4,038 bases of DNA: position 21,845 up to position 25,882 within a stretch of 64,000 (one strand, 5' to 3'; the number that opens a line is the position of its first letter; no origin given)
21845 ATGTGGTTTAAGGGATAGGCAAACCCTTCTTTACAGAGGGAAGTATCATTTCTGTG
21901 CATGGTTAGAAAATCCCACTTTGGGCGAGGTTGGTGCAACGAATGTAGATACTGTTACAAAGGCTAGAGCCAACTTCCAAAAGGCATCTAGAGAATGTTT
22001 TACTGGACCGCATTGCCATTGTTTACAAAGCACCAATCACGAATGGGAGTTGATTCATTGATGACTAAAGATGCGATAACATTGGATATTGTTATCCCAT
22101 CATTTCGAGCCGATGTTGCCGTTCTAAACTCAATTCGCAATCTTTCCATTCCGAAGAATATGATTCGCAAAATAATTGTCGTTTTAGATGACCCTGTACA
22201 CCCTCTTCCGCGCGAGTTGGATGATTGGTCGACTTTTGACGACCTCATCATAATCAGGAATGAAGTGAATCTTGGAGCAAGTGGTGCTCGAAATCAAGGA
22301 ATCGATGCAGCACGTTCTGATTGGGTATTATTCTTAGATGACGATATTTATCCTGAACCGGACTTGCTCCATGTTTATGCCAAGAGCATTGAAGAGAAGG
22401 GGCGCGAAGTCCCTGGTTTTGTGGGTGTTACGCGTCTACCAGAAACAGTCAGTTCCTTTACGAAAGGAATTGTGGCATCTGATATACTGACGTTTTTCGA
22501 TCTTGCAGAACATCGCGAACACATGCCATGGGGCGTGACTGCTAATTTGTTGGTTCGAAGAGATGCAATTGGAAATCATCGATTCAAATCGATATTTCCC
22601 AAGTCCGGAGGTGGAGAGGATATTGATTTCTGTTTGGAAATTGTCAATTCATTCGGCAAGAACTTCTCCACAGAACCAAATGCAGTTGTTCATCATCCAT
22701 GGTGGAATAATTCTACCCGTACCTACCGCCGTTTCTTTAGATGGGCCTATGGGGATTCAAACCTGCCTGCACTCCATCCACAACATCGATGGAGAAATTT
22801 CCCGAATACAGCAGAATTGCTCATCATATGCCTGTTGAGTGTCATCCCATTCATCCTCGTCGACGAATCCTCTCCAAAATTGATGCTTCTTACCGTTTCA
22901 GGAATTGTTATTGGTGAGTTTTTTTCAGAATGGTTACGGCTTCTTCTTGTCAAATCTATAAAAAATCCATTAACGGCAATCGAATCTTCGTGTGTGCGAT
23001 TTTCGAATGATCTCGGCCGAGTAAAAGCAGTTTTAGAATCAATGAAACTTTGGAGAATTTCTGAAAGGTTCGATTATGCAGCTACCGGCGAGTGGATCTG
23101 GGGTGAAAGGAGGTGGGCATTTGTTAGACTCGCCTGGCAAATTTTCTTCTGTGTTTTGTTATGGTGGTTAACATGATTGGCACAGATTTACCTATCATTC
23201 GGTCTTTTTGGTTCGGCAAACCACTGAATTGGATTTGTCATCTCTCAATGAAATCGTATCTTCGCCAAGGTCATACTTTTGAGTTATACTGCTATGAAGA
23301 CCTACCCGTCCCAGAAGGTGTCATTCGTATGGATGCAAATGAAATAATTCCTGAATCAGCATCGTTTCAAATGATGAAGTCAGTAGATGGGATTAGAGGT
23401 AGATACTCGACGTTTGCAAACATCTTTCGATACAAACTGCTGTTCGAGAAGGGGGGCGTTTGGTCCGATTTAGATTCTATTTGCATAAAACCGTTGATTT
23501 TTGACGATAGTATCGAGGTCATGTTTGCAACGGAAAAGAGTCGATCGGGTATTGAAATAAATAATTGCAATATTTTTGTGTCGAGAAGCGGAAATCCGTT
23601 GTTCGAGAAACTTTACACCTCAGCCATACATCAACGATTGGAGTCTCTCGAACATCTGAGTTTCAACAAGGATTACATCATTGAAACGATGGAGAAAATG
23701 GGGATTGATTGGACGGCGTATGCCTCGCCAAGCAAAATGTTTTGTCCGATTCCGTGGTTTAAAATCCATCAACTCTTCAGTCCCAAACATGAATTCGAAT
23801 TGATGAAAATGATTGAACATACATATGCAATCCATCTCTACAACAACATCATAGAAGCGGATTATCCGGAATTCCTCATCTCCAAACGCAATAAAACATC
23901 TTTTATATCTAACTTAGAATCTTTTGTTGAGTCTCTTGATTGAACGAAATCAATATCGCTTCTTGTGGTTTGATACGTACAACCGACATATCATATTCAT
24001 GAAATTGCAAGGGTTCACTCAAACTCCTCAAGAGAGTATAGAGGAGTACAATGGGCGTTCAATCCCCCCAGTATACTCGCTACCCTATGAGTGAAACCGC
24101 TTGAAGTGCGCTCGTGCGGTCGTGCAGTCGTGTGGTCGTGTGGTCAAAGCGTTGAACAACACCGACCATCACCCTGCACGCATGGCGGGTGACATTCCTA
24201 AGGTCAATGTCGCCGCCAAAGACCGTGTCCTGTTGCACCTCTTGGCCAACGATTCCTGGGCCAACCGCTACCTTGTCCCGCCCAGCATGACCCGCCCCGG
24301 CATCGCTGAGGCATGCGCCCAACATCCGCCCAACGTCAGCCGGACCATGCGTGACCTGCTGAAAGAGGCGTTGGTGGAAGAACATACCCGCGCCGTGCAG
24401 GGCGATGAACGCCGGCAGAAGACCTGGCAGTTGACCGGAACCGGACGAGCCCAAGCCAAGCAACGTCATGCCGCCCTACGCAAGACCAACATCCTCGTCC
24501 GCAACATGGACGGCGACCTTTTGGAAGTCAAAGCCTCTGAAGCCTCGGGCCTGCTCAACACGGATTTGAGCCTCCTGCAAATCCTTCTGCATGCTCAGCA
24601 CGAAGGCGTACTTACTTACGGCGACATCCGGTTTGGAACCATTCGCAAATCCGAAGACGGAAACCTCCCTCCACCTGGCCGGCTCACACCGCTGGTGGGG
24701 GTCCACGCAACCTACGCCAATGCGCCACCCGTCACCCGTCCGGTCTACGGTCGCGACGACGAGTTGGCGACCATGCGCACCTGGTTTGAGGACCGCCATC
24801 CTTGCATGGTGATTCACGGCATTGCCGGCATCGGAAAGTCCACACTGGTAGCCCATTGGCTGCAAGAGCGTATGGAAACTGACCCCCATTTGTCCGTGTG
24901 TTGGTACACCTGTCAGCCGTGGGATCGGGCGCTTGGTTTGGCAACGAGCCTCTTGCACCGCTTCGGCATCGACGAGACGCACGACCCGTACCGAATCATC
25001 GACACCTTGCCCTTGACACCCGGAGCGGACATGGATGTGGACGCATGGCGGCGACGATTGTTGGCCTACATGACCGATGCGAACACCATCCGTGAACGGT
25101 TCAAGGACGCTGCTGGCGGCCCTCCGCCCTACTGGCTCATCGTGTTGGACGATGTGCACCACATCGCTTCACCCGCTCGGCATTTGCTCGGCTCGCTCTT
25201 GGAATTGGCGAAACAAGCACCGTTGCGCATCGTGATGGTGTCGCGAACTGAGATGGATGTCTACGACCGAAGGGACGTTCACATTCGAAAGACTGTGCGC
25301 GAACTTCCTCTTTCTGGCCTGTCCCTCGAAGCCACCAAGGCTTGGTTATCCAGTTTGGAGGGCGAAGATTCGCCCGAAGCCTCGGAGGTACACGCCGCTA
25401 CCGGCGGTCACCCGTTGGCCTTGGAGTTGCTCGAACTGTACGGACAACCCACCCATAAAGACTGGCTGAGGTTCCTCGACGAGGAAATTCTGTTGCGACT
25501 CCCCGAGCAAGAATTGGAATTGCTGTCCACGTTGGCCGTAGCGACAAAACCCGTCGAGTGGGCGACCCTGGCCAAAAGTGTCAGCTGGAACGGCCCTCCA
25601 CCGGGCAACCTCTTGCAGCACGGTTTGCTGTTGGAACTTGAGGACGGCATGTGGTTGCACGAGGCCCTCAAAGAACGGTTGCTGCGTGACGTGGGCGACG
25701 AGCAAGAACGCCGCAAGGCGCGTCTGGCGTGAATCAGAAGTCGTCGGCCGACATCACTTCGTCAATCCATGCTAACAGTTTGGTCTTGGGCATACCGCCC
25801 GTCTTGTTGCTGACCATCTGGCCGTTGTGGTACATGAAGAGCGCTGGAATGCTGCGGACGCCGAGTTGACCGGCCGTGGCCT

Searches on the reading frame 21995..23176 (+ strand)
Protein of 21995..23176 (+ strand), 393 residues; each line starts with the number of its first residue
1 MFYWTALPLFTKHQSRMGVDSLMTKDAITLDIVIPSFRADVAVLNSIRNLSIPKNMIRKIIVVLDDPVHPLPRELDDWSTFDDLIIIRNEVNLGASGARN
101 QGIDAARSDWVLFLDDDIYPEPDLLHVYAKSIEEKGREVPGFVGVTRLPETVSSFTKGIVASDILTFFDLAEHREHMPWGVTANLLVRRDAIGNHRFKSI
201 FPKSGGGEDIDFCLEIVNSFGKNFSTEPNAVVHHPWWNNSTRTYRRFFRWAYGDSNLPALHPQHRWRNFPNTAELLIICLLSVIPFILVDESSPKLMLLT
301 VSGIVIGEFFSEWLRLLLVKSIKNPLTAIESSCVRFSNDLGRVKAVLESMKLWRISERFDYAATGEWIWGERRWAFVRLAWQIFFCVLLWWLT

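Call 43: search_protein_families(library=pfam, proteins=[window:21995-23176:+], max_evalue=0.001)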
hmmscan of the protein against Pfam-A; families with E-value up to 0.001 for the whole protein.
window:21995-23176:+ (393 aa): 3 families
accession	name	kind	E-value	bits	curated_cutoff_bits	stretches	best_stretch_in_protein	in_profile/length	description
PF00535.33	Glycos_transf_2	-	4.8e-17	62.8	23.3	1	33-145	3-116/168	Glycosyl transferase family 2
PF13641.12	Glyco_tranf_2_3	-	0.00012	22.6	27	1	32-252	5-229/230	Glycosyltransferase like family 2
PF10111.15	Glyco_tranf_2_2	-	0.00042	20.3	27.3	0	64-132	36-106/276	Glycosyltransferase like family 2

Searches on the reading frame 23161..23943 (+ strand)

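Call 43: search_protein_families(library=pfam, proteins=[window:23161-23943:+], max_evalue=0.001)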
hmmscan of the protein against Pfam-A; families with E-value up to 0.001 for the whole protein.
window:23161-23943:+ (260 aa): 2 families
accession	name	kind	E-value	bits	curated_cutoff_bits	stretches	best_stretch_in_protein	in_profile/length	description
PF04572.17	Gb3_synth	-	3.7e-07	30.8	22.3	1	190-230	62-102/131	Alpha 1,4-glycosyltransferase conserved region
PF04488.21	Gly_transf_sug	-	2.4e-06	28.6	23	1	69-117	43-85/93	Glycosyltransferase sugar-binding region containing DXD motif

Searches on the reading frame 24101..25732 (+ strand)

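Call 43: search_protein_families(library=pfam, proteins=[window:24101-25732:+], max_evalue=0.001)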
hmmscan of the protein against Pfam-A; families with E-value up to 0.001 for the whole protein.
window:24101-25732:+ (543 aa): 4 families
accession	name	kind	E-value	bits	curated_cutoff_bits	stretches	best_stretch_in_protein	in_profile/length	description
PF13191.12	AAA_16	-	2e-14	54.9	32.6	1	215-378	2-167/167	AAA ATPase domain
PF13401.12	AAA_22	-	1.4e-05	25.9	27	1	233-383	5-124/130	AAA domain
PF25201.1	nSTAND6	-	2.4e-05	24.8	27.7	1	215-254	1-39/148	Novel STAND NTPase 6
PF24883.2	NPHP3_N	-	0.00011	22.9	24.8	1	224-283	11-70/164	Nephrocystin 3, N-terminal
